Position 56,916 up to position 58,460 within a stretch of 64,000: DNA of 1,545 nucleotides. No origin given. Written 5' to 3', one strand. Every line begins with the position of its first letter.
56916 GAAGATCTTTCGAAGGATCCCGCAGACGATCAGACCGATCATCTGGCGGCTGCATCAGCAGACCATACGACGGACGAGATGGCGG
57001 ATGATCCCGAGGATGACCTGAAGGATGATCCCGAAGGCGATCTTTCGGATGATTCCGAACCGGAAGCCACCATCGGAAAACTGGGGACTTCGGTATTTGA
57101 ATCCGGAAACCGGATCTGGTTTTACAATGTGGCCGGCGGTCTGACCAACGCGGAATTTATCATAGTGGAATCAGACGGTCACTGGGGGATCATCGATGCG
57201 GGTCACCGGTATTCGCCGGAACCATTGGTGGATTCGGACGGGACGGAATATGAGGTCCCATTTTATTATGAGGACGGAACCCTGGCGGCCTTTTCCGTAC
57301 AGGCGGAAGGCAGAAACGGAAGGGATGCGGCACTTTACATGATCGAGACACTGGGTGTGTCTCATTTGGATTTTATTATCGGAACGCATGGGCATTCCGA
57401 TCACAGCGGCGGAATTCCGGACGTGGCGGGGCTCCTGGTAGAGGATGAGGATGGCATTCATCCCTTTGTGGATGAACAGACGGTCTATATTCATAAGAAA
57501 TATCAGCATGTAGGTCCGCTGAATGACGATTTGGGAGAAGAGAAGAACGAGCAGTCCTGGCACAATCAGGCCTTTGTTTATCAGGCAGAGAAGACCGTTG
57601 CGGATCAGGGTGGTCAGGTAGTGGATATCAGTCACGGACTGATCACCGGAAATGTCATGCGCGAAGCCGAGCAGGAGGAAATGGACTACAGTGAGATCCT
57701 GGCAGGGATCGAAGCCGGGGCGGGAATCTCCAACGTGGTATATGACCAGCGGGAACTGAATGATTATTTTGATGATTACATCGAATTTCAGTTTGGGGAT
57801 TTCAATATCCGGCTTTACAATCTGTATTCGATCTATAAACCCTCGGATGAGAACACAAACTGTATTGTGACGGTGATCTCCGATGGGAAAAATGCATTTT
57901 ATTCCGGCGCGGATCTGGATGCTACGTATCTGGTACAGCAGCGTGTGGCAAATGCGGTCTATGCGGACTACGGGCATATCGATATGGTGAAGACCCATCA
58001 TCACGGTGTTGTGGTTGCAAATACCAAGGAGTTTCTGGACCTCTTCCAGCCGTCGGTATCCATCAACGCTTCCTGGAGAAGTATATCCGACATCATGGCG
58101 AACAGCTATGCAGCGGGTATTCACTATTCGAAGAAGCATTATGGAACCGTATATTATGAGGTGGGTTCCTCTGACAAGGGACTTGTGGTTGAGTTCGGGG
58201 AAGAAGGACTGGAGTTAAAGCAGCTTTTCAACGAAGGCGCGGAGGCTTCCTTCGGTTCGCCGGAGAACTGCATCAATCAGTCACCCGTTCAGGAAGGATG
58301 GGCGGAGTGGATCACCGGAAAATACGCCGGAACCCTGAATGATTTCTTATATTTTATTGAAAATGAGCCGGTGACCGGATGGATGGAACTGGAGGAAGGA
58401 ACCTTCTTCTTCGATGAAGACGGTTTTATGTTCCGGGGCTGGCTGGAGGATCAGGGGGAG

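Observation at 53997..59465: LytC-like (repeats + GH25) and Pce-like (MBL + repeats) genes embedded inside a polysaccharide operon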

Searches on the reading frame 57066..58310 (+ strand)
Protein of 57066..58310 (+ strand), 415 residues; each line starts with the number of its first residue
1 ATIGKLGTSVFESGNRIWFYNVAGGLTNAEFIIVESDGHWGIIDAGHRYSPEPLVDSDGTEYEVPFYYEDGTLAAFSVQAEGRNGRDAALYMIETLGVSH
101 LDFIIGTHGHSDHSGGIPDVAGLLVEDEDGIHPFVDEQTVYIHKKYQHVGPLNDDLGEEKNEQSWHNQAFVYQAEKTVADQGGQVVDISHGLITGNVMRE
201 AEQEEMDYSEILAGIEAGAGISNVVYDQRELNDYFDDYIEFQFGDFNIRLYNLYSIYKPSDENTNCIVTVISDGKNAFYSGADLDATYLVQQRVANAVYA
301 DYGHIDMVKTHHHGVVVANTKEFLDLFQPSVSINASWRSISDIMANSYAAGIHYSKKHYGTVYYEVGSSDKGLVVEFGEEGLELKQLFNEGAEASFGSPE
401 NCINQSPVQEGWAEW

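Call 10: search_solved_structures(query=window:57066-58310:+, max_evalue=10, show_alignments=3)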
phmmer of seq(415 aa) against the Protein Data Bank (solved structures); distinct sequences matched with E-value up to 10: 10.
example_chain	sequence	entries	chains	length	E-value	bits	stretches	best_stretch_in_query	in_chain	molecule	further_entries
12qj_A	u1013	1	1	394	1.7e-18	69.9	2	13-127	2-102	Choline binding protein E CbpE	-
1wra_A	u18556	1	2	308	3.6e-18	68.8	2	13-127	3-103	Teichoic acid phosphorylcholine esterase/choline binding protein E (cbpE)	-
2bib_A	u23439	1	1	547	2.8e-17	65.9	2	13-125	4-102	TEICHOIC ACID PHOSPHORYLCHOLINE ESTERASE/ CHOLINE BINDING PROTEIN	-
9ic4_A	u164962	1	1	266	0.017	17.2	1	91-120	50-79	Competence protein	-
7e3v_A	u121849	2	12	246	0.12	14.4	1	100-173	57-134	UPF0173 metal-dependent hydrolase C7P97_11315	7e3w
4v0h_A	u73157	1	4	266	0.15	14.1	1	75-120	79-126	METALLO-BETA-LACTAMASE DOMAIN-CONTAINING PROTEIN 1 1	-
6b9v_A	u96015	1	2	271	0.67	11.9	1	97-123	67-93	Beta-lactamase-like protein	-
3py5_A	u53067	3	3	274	0.87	11.6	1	85-127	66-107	Beta-lactamase-like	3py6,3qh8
3md7_A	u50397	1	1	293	0.93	11.5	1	85-127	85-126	Beta-lactamase-like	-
1ycf_A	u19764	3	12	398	1.9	10.4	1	39-123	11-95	Nitric oxide reductase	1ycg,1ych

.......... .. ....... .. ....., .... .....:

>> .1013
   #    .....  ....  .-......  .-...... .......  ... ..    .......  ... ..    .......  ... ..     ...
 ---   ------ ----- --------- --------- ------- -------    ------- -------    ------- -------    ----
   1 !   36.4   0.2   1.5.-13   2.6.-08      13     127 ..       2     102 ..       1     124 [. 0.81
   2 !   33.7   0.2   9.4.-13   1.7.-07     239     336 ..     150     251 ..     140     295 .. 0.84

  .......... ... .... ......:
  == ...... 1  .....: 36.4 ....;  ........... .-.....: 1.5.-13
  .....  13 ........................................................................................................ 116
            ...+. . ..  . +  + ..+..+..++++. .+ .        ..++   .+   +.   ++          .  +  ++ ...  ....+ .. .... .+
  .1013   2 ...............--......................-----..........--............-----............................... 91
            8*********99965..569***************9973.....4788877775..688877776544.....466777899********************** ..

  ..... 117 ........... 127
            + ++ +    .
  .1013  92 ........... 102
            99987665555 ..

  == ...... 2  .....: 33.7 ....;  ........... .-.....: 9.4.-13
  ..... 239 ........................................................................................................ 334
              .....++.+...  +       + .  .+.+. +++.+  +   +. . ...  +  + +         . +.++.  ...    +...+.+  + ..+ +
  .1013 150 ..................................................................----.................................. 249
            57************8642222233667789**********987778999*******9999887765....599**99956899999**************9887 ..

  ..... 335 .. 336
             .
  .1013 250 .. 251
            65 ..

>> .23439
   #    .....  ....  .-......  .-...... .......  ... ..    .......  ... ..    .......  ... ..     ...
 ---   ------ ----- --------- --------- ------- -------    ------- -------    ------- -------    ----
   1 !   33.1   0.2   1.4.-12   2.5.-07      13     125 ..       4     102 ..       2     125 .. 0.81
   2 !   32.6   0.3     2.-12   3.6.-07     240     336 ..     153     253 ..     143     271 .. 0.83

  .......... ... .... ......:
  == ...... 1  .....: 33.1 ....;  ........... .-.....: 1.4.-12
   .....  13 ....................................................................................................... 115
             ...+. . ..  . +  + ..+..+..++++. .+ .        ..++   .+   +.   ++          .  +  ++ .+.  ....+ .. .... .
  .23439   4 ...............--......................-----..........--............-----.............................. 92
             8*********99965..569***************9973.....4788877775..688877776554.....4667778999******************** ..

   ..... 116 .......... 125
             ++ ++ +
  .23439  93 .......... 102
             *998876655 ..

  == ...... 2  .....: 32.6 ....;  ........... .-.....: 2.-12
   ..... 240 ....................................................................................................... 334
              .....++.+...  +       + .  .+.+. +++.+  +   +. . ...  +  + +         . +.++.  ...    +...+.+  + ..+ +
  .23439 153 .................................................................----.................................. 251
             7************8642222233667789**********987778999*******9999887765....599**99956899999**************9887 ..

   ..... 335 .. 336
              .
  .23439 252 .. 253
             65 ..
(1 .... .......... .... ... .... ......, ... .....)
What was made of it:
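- On Pce/CbpE-type phosphorylcholine esterase: E 1.7e-18 against 0.017 for ComEC (call 10).
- The next hit is ComEC at 0.017 (call 10).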

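Call 11: find_homologous_proteins(query=window:57066-58310:+, max_evalue=0.001)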
Query seq(415 aa) (415 aa): 12 proteins with E <= 0.001 among 6556 candidates.
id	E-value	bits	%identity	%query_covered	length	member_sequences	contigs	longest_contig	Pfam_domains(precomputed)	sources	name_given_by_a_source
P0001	3.3e-102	361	44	99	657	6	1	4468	PF19127.7,PF01473.27,PF00753.34,PF19085.7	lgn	-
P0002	5.2e-95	337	44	97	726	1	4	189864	PF19127.7,PF01473.27,PF00753.34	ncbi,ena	-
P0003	3.2e-93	331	41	98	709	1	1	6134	PF19127.7,PF01473.27,PF00753.34,PF19085.7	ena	-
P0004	4.6e-92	327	41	97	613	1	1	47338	PF19127.7,PF01473.27,PF00753.34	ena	-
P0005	1.9e-91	325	41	99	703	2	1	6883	PF19127.7,PF01473.27,PF00753.34,PF19085.7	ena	-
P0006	7.9e-91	323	41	98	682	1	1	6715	PF19127.7,PF23023.2,PF01473.27,PF00753.34,PF19085.7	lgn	-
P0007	2.2e-90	322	39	97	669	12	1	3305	PF19127.7,PF01473.27,PF00753.34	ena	-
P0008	1.6e-84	302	41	99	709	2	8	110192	PF19127.7,PF01473.27,PF00753.34,PF19085.7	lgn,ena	-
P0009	6.7e-67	244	34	96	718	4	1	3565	PF19127.7,PF01473.27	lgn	-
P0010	8.5e-67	244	35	97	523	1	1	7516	PF00753.34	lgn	-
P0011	1.8e-47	180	44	51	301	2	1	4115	PF00753.34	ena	-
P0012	3.2e-7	48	33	33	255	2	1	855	PF00753.34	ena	-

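Call 15: find_encoding_contigs(protein=P0002, flank=10000, max_places=3)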
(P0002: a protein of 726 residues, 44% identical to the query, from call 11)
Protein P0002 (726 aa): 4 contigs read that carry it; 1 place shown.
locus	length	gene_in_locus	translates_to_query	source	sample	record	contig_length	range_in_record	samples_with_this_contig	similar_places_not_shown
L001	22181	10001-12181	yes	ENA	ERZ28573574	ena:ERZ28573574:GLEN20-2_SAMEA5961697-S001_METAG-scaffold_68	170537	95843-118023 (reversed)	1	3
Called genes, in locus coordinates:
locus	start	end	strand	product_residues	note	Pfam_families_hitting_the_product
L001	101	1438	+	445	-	PF13375:RnfC_N, PF01512:Complex1_51K, PF10531:SLBB (weak), PF13187:Fer4_9 (faint), PF13237:Fer4_10, PF12838:Fer4_7 (weak), PF13183:Fer4_8 (weak)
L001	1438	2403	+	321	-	PF03116:NQR2_RnfD_RnfE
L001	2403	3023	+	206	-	PF04205:FMN_bind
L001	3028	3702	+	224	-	PF02508:Rnf-Nqr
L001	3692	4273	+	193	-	PF02508:Rnf-Nqr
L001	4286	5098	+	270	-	PF04060:FeS, PF12838:Fer4_7 (weak), PF25160:LdpA_Fe-S-bd (weak), PF14697:Fer4_21, PF13237:Fer4_10, PF12838:Fer4_7, PF13187:Fer4_9, PF00037:Fer4, +6 more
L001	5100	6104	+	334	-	-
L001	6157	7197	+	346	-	PF02424:ApbE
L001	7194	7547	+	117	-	PF07009:NusG_II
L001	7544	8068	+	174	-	PF07456:Hpre_diP_synt_I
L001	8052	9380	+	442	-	PF19127:Choline_bind_3, PF01473:Choline_bind_1 (weak), PF19127:Choline_bind_3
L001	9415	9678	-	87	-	PF07875:Coat_F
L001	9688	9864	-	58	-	-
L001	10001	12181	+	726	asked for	PF00753:Lactamase_B (faint), PF01473:Choline_bind_1 (weak), PF19127:Choline_bind_3, PF01473:Choline_bind_1, PF19127:Choline_bind_3, PF01473:Choline_bind_1 (weak), PF19127:Choline_bind_3, PF01473:Choline_bind_1 (weak)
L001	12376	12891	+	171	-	PF01257:2Fe-2S_thioredx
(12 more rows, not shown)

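Call 16: find_encoding_contigs(protein=P0008, flank=10000, max_places=3)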
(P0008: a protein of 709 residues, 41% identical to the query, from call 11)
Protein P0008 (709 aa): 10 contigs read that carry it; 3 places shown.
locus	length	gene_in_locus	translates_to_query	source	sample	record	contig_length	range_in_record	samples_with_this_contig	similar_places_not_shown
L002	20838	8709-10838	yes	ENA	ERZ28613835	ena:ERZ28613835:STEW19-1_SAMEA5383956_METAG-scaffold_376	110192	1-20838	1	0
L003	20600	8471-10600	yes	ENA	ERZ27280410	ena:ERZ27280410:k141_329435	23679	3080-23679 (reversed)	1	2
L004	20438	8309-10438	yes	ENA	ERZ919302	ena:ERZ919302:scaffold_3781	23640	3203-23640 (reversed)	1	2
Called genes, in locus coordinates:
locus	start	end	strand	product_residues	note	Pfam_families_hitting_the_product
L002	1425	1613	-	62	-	-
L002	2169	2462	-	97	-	-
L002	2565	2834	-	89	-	-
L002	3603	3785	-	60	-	-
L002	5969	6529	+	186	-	-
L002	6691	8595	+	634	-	PF19127:Choline_bind_3, PF01473:Choline_bind_1 (weak), PF19127:Choline_bind_3, PF01473:Choline_bind_1 (weak), PF19127:Choline_bind_3, PF01473:Choline_bind_1 (weak), PF19127:Choline_bind_3, PF19085:Choline_bind_2 (weak)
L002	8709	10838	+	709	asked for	PF00753:Lactamase_B (weak), PF19127:Choline_bind_3, PF01473:Choline_bind_1 (weak), PF19127:Choline_bind_3, PF01473:Choline_bind_1 (weak), PF19127:Choline_bind_3, PF19127:Choline_bind_3, PF19085:Choline_bind_2, +1 more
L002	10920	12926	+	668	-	PF01473:Choline_bind_1 (faint), PF02368:Big_2, PF19085:Choline_bind_2 (weak), PF19127:Choline_bind_3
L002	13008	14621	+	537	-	PF01473:Choline_bind_1 (weak), PF19127:Choline_bind_3, PF19085:Choline_bind_2 (weak), PF03734:YkuD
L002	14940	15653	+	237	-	PF01128:IspD, PF12804:NTP_transf_3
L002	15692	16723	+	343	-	PF01073:3Beta_HSD, PF01370:Epimerase, PF04321:RmlD_sub_bind, PF16363:GDP_Man_Dehyd, PF07993:NAD_binding_4 (weak)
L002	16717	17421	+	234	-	PF00596:Aldolase_II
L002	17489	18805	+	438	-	PF00155:Aminotran_1_2 (weak), PF01041:DegT_DnrJ_EryC1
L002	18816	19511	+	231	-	PF02397:Bac_transf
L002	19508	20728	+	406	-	PF13439:Glyco_transf_4, PF13579:Glyco_trans_4_4, PF00534:Glycos_transf_1, PF13692:Glyco_trans_1_4 (weak)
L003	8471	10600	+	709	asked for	PF00753:Lactamase_B (weak), PF19127:Choline_bind_3, PF01473:Choline_bind_1 (weak), PF19127:Choline_bind_3, PF01473:Choline_bind_1 (weak), PF19127:Choline_bind_3, PF19127:Choline_bind_3, PF19085:Choline_bind_2, +1 more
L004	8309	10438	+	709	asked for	PF00753:Lactamase_B (weak), PF19127:Choline_bind_3, PF01473:Choline_bind_1 (weak), PF19127:Choline_bind_3, PF01473:Choline_bind_1 (weak), PF19127:Choline_bind_3, PF19127:Choline_bind_3, PF19085:Choline_bind_2, +1 more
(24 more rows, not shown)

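Call 17: find_encoding_contigs(protein=P0004, flank=10000, max_places=3)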
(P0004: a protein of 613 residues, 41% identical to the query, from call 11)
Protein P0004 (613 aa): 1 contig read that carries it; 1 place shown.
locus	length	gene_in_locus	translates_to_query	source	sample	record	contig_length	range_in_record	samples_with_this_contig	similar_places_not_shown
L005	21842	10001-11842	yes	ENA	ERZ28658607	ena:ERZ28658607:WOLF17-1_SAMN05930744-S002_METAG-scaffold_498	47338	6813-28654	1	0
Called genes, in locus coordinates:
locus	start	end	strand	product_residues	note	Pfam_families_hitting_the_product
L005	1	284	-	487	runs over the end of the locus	-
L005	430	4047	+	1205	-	PF00082:Peptidase_S8, PF13306:LRR_5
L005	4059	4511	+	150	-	PF04463:2-thiour_desulf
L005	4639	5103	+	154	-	-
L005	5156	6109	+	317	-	PF02129:Peptidase_S15, PF00561:Abhydrolase_1, PF12146:Hydrolase_4, PF12697:Abhydrolase_6 (weak), PF00326:Peptidase_S9 (weak)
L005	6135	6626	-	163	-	-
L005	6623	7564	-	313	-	PF01479:S4, PF00849:PseudoU_synth_2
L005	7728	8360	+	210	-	PF14681:UPRTase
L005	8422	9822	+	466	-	PF00860:Xan_ur_permease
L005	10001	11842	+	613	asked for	PF00753:Lactamase_B (weak), PF19127:Choline_bind_3, PF01473:Choline_bind_1, PF19127:Choline_bind_3, PF01473:Choline_bind_1 (weak), PF19127:Choline_bind_3, PF01473:Choline_bind_1 (weak)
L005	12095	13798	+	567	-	PF01432:Peptidase_M3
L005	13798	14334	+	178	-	-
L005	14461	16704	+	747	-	PF00496:SBP_bac_5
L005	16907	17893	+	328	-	PF00528:BPD_transp_1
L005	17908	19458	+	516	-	PF12911:OppC_N, PF00528:BPD_transp_1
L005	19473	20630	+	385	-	PF00005:ABC_tran, PF02463:SMC_N (weak), PF08352:oligo_HPY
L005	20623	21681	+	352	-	-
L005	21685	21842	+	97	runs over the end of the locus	-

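Call 21: find_related_loci(query=A2, collection=genome_contigs, flank=10000)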
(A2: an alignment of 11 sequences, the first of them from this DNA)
Query A2 (415 aa) in genome_contigs; peptide patterns used: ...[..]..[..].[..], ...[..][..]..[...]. (x = any residue, [..] = any of these).
97 stretches matched a pattern; 57 encode a relative of the query (tblastn E <= 1e-3); 57 distinct loci.
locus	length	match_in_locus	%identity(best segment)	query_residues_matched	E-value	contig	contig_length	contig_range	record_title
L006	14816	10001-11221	55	9-415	2e-143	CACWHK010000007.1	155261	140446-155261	MAG: uncultured Lachnospiraceae bacterium isolate RUG10588 genome assembly, contig: RUG10588_asm_7, whole genome shotgun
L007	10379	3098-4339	51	2-415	1e-136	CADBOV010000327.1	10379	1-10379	MAG: uncultured Lachnospiraceae bacterium isolate RUG14162 genome assembly, contig: RUG14162_asm_327, whole genome shotg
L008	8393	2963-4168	50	2-415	2e-130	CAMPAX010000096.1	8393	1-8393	MAG: uncultured Lachnospiraceae bacterium isolate SRR873610_bin.71_metaWRAP_v1.3_MAG genome assembly, contig: NODE_21119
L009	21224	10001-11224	50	6-415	5e-130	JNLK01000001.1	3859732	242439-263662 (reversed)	Lachnospiraceae bacterium AC2029 BO12DRAFT_scf7180000000002_quiver.1_C, whole genome shotgun sequence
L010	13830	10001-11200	46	7-415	2e-115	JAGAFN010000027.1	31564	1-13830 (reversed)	MAG: Bacillota bacterium isolate RGIG8396 Water_buffalos_Rumen.Co__c2942425, whole genome shotgun sequence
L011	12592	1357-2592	44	3-415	8e-108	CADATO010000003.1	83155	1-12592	MAG: uncultured Clostridiales bacterium isolate RUG13615 genome assembly, contig: RUG13615_asm_3, whole genome shotgun s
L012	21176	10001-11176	44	15-415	2e-100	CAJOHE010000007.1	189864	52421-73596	uncultured Eubacterium sp. isolate Red_deer_4_mag_11 genome assembly, contig: scaffold_107, whole genome shotgun sequenc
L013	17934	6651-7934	39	3-415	8e-94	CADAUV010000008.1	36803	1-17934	MAG: Ruminococcaceae bacterium isolate RUG13646 genome assembly, contig: RUG13646_asm_8, whole genome shotgun sequence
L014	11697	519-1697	41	14-415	8e-89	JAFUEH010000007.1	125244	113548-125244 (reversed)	MAG: Eubacterium sp. isolate RGIG4416 Roe_deer_Omasum-2__c1297, whole genome shotgun sequence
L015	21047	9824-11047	39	11-415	9e-86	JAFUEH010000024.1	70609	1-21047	MAG: Eubacterium sp. isolate RGIG4416 Roe_deer_Omasum-2__c3110, whole genome shotgun sequence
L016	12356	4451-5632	38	15-415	7e-80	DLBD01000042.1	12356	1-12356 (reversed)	MAG TPA_asm: Ruminococcaceae bacterium UBA7030 UBA7030_contig_296003, whole genome shotgun sequence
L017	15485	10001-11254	36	17-415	6e-78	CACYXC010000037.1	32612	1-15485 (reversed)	MAG: Ruminococcaceae bacterium isolate RUG12356 genome assembly, contig: RUG12356_asm_37, whole genome shotgun sequence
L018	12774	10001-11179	38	15-412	3e-77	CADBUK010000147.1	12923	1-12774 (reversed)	MAG: Ruminococcaceae bacterium isolate RUG14311 genome assembly, contig: RUG14311_asm_147, whole genome shotgun sequence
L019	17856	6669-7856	36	12-412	7e-74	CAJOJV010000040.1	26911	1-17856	uncultured Eubacterium sp. isolate Red_deer_4_mag_74 genome assembly, contig: scaffold_7508, whole genome shotgun sequen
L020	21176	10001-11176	36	17-415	2e-71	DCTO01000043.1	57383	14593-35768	MAG TPA_asm: Ruminococcaceae bacterium UBA1438 UBA1438_contig_5309, whole genome shotgun sequence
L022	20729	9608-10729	33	3-415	5e-66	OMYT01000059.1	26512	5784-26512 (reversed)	uncultured Clostridiales bacterium isolate RUG095 genome assembly, contig: scaffold_2500, whole genome shotgun sequence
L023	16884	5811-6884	32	15-415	9e-62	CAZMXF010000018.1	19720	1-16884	MAG TPA_asm: uncultured Oscillospiraceae bacterium isolate SRP278969_co1_70 genome assembly, contig: NODE_3270_length_19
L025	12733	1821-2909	31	28-415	1e-47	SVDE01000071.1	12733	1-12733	MAG: Lachnospiraceae bacterium isolate SIG272 NODE_3867_length_12733_cov_4.222819, whole genome shotgun sequence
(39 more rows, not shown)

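Call 25: predict_structure(alignment_id=A2)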
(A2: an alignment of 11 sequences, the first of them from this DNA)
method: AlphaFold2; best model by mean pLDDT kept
length: 415 residues; sequences in the alignment: 11
mean_pLDDT: 81.7   pTM: 0.88
mean pLDDT of the five models: 81.7, 81.4, 79.7, 78.3, 77.9
residues with pLDDT >= 90: 184; 70-90: 138; 50-70: 65; < 50: 28
segments of 3 or more residues with pLDDT < 50: 23-26, 149-160, 338-344
pLDDT, mean of each block of 10 residues (from residue 1): 86 92 55 93 86 81 73 66 78 92 91 87 94 96 73 45 65 94 92 57 73 94 93 88 97 74 84 95 80 93 92 62 93 68 57 89 86 90 92 92 70 61
secondary structure, 60 per line:
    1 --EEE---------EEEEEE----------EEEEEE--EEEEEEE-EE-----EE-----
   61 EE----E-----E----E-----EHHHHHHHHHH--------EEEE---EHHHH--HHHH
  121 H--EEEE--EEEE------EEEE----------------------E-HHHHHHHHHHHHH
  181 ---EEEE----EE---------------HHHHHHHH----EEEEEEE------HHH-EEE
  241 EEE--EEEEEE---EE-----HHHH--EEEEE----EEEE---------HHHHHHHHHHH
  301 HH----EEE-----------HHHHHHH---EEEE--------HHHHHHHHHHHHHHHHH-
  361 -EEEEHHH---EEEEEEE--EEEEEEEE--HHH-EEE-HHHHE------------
elements in order: E3-5 E15-20 E31-36 E39-45 H85-94 E103-106 H111-114 H117-121 E124-127 E130-133 E140-143 H168-180 E184-187 H209-216 E221-227 E238-243 E246-251 H262-265 E268-272 E277-280 H290-302 E307-309 H321-327 E331-334 H343-359 E362-365 E372-378 E381-388 E395-397 H399-402
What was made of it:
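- On Pce/CbpE-type phosphorylcholine esterase: AF2 pLDDT 81.7, pTM 0.88 (call 25).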
